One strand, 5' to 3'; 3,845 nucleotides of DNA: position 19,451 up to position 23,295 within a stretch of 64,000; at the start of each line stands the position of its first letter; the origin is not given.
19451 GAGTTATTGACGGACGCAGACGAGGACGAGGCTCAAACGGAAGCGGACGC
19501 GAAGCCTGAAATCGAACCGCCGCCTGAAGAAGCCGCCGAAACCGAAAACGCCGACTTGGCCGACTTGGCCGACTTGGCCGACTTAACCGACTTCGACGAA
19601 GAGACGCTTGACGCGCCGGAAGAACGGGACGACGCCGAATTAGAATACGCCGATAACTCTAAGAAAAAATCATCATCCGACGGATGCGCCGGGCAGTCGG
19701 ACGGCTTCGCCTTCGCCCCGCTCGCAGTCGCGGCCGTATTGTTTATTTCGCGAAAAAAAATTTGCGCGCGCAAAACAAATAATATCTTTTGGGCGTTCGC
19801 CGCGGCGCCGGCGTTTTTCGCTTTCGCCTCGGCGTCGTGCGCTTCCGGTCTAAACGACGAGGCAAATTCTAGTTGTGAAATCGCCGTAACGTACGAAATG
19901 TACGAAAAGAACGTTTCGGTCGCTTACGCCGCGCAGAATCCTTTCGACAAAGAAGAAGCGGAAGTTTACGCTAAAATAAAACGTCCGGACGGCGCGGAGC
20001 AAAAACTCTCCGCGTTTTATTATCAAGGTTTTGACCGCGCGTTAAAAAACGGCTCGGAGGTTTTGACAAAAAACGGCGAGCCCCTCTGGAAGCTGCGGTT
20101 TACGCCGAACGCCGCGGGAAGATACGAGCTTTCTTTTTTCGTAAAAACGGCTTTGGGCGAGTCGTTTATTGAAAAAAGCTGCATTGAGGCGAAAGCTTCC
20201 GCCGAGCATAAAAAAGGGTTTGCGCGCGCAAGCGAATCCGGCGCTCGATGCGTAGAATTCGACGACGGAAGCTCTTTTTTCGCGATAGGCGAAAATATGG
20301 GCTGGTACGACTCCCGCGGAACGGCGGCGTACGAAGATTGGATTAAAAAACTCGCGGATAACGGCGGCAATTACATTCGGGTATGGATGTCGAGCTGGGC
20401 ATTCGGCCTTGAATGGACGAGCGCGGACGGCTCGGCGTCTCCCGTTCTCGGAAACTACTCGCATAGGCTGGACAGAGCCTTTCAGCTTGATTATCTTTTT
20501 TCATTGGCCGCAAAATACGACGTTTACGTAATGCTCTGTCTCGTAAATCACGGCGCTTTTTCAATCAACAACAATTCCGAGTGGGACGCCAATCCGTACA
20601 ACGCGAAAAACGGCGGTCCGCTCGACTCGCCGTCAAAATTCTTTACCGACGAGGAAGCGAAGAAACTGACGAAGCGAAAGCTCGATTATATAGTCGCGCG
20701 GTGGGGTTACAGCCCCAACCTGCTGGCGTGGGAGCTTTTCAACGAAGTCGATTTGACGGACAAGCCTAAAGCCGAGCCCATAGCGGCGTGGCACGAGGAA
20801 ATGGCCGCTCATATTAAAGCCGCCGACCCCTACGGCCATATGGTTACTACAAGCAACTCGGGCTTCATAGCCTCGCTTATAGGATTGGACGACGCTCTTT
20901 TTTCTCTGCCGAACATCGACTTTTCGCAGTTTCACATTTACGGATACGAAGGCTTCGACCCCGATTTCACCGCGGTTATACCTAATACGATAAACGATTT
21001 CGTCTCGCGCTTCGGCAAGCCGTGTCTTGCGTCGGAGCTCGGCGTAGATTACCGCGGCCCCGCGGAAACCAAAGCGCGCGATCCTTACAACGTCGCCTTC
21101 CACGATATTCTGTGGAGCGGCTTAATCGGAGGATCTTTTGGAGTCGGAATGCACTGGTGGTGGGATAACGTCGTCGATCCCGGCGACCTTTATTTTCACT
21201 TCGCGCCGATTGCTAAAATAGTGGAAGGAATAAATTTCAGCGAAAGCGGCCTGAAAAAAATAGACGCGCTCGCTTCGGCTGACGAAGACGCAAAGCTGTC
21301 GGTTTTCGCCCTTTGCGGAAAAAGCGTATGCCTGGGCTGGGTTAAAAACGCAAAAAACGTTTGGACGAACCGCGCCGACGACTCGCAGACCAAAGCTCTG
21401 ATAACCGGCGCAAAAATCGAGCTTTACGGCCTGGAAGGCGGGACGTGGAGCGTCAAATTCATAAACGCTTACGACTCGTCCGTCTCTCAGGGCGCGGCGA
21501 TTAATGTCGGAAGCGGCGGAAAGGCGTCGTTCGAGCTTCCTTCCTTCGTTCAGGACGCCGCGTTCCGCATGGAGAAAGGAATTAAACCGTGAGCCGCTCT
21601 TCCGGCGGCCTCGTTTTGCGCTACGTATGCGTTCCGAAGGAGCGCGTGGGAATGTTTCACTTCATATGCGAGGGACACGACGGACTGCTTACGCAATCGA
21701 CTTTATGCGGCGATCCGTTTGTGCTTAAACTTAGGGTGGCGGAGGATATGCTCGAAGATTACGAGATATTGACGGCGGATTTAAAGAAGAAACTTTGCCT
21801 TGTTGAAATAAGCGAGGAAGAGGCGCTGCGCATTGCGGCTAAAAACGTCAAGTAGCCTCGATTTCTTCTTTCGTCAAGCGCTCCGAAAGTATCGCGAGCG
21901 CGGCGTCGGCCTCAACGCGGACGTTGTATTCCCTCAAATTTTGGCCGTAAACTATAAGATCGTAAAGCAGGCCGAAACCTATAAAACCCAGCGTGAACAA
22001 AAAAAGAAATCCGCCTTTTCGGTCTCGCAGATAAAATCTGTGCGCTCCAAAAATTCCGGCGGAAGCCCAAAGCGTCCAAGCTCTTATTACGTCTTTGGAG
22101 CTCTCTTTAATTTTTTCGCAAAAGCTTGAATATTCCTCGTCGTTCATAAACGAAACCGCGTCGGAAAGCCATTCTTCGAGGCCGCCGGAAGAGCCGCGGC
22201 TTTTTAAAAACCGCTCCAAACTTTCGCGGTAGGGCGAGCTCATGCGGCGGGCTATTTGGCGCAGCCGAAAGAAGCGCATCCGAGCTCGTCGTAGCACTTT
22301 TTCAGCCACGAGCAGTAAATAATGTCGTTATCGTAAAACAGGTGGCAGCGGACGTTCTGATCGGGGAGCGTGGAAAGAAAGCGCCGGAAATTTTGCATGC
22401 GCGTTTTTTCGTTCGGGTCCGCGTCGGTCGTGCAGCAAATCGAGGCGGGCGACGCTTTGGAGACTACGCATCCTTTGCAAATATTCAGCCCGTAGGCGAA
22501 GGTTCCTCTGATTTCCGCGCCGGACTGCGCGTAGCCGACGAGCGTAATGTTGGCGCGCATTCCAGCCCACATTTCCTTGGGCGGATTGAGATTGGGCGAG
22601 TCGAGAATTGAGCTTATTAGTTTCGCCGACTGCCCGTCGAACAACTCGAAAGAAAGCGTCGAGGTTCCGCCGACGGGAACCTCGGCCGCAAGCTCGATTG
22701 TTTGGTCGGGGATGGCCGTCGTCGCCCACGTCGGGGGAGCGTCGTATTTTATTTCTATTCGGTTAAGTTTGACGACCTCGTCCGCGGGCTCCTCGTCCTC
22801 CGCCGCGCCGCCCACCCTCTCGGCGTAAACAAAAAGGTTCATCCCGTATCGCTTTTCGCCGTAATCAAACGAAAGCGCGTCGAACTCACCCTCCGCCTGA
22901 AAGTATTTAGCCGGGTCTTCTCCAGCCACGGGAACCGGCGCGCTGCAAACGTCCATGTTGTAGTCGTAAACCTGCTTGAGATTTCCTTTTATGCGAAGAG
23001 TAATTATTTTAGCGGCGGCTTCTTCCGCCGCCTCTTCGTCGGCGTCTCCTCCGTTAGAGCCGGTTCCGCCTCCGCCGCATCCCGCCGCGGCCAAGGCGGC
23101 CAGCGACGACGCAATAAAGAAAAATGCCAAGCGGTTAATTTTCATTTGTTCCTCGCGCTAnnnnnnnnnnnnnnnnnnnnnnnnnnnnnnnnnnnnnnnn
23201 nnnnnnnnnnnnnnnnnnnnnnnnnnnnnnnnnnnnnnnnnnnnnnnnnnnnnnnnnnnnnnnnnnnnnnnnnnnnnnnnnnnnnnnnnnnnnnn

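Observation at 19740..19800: A8 homopolymer at the junction of an S8-protease/sorting-tail module and a signal-peptide + GH5-like module inside one 1500-aa ORF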

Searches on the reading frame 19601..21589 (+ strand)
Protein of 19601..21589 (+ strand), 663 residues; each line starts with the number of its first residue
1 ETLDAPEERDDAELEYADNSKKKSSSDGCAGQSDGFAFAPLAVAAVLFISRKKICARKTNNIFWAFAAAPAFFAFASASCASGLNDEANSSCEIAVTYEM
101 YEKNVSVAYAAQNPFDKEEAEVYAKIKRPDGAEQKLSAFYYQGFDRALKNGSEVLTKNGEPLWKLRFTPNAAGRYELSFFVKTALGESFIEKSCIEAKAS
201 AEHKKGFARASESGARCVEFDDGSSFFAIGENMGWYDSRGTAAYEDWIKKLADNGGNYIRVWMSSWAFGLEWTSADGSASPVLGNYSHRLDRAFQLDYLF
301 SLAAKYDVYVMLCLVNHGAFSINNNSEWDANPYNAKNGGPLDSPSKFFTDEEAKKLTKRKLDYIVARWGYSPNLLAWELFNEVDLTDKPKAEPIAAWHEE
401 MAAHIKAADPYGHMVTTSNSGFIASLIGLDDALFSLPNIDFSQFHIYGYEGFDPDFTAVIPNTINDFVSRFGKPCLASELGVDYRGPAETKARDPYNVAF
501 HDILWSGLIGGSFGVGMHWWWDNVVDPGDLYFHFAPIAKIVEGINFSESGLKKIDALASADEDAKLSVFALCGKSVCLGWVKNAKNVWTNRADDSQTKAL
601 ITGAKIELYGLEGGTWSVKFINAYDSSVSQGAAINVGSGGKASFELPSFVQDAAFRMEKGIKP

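Call 7: find_homologous_proteins(query=window:19601-21589:+)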
Query window:19601-21589:+ (663 aa): 741 proteins with E <= 0.001 among 8000 candidates; the best 120 are listed.
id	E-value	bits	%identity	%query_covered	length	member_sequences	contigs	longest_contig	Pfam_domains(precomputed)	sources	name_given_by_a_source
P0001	6.9e-165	569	48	83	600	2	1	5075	PF00150.25,PF16586.12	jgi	jgi:hypothetical protein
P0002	9.4e-162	559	46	83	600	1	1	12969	PF16586.12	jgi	jgi:hypothetical protein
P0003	5.8e-157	543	45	87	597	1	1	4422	PF00150.25,PF16586.12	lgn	-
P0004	3.2e-156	540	44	87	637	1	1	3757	PF16586.12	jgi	jgi:hypothetical protein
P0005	3.1e-155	537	44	90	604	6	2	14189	PF00150.25,PF16586.12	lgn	-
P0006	6.3e-154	533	45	85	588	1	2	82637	PF00150.25,PF16586.12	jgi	jgi:hypothetical protein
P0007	1.1e-153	532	44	87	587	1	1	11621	PF16586.12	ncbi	-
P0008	1.9e-153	531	43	90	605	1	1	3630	PF00150.25,PF16586.12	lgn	-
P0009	2.8e-152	527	43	88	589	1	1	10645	PF00150.25,PF16586.12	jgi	jgi:hypothetical protein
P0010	4.3e-152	527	42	88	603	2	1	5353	PF00150.25,PF16586.12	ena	-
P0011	2.5e-151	524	44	86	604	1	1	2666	PF00150.25,PF16586.12,PF26410.1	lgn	-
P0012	5.8e-151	523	44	88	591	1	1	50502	PF16586.12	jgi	jgi:hypothetical protein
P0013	7.9e-151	522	44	88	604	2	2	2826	PF00150.25,PF16586.12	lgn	-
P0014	1.1e-150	522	43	85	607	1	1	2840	PF00150.25,PF16586.12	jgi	jgi:hypothetical protein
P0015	1.1e-150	522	43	87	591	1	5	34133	PF00150.25,PF16586.12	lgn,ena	-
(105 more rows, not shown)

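Call 37: search_solved_structures(query=window:19847-21589:+, max_evalue=0.001)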
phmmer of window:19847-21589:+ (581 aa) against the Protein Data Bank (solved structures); distinct sequences matched with E-value up to 0.001: 8.
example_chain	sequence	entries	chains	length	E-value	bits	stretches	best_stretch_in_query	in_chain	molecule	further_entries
9gmj_A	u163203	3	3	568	8.2e-85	289.2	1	15-511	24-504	DUF5060 domain-containing protein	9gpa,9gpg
9gpc_A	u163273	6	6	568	1.8e-84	288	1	15-511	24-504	DUF5060 domain-containing protein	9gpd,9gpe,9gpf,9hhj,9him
3pz9_A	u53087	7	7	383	4.9e-08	35.6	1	205-410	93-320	Mannan endo-1,4-beta-mannosidase. Glycosyl Hydrolase family 5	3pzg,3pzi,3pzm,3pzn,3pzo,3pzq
3ziz_A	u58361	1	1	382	7.3e-08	35.1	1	126-427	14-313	GH5 ENDO-BETA-1,4-MANNANASE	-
1rh9_A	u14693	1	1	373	2.3e-07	33.4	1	189-437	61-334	endo-beta-mannanase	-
6tn6_A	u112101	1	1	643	3.2e-07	32.9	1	205-410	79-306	Mannan endo-1,4-beta-mannosidase. Glycosyl Hydrolase family 5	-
9m20_A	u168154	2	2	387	1.6e-06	30.7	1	190-437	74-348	mannan endo-1,4-beta-mannosidase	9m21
3wfl_A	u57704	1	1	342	0.00054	22.3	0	205-401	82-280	beta-mannanase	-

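Call 53: find_encoding_contigs(protein=P0002, flank=6000, max_places=3)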
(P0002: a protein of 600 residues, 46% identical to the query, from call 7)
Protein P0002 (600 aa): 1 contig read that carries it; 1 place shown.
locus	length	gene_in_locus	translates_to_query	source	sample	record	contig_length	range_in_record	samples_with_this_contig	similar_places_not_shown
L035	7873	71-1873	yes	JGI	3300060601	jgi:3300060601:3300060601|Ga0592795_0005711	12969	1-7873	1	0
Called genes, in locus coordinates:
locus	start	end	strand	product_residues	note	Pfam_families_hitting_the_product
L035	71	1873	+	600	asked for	PF16586:DUF5060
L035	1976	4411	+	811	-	PF13491:FtsK_4TM, PF17854:FtsK_alpha, PF01580:FtsK_SpoIIIE, PF09397:FtsK_gamma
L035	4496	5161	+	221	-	PF09865:DUF2092 (faint), PF03548:LolA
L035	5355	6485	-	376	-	PF00226:DnaJ, PF01556:DnaJ_C, PF27659:CHP02642 (faint), PF00684:DnaJ_CXXCXGXG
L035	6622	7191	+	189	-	PF00578:AhpC-TSA, PF08534:Redoxin, PF02630:SCO1-SenC (weak), PF13905:Thioredoxin_8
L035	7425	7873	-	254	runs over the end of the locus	PF00378:ECH_1, PF16113:ECH_2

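Call 54: find_encoding_contigs(protein=P0001, flank=6000, max_places=3)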
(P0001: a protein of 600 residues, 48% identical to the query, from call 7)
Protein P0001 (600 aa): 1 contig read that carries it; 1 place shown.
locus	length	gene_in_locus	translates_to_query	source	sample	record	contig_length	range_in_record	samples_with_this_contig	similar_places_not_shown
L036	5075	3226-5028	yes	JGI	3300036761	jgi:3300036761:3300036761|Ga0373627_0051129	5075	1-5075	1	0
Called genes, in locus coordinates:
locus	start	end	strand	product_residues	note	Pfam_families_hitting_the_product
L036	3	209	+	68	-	?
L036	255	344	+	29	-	-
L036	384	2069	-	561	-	PF08378:NERD, PF00580:UvrD-helicase (faint), PF13245:AAA_19 (weak)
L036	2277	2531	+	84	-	PF00128:Alpha-amylase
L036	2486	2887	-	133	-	PF01850:PIN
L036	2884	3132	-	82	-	-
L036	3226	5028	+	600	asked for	PF16586:DUF5060, PF00150:Cellulase (weak)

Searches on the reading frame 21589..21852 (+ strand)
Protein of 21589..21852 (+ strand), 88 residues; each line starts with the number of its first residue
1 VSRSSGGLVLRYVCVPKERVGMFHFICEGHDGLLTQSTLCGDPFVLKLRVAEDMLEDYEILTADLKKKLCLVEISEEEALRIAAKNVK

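Call 21: find_encoding_contigs(protein=window:21589-21852:+, flank=10000, max_places=10)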
Protein window:21589-21852:+ (88 aa): 1 contig read that carries it; 1 place shown.
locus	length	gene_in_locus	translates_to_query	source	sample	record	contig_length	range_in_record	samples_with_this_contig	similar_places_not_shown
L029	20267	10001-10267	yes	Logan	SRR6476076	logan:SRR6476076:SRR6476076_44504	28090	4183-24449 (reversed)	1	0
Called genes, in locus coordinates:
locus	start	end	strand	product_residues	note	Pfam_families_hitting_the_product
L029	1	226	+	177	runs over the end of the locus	PF00672:HAMP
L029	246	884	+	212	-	PF02517:Rce1-like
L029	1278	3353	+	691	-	-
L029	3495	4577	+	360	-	-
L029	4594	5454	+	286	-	PF00398:RrnaAD, PF01135:PCMT (weak), PF08241:Methyltransf_11 (weak), PF13649:Methyltransf_25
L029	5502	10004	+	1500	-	-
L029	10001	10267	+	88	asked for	PF16256:DUF4911 (weak)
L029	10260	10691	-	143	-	PF05154:TM2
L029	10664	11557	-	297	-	-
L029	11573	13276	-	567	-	PF07837:FTCD_N, PF02971:FTCD, PF04961:FTCD_C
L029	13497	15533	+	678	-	PF02705:K_trans, PF22776:K_trans_C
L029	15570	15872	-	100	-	PF00111:Fer2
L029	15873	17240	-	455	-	PF01882:DUF58, PF13519:VWA_2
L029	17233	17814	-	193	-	PF00265:TK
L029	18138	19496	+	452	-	-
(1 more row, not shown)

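Call 24: find_encoding_contigs(protein=window:21616-21852:+, flank=10000, max_places=10)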
Protein window:21616-21852:+ (79 aa): 2 contigs read that carry it; 2 places shown.
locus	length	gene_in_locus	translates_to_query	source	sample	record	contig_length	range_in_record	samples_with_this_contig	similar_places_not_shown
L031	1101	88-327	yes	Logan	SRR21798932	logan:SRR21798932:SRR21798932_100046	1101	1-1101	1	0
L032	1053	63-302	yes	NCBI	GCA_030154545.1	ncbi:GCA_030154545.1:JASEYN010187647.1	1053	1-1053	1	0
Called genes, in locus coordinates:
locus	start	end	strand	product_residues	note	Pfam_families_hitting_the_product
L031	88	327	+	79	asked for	PF16256:DUF4911 (weak)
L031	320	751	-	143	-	PF05154:TM2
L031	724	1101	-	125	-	?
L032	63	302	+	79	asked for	PF16256:DUF4911 (weak)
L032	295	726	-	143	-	PF05154:TM2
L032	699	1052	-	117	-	?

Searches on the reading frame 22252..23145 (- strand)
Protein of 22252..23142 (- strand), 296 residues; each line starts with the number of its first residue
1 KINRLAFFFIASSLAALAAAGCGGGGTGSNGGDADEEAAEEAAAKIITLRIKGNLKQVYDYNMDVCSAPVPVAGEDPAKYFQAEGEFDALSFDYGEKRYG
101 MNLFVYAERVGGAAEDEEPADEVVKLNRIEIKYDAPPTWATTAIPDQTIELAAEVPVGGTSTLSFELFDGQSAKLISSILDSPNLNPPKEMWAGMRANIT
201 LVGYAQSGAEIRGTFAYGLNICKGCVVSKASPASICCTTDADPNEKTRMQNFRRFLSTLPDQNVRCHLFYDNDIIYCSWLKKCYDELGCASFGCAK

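Call 26: find_encoding_contigs(protein=window:22252-23142:-, flank=10000, max_places=10)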
Protein window:22252-23142:- (296 aa): no gene with exactly this product is on record in the collection.

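Call 28: find_encoding_contigs(protein=window:22255-23145:-, flank=10000, max_places=10)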
Protein window:22255-23145:- (297 aa): no gene with exactly this product is on record in the collection.
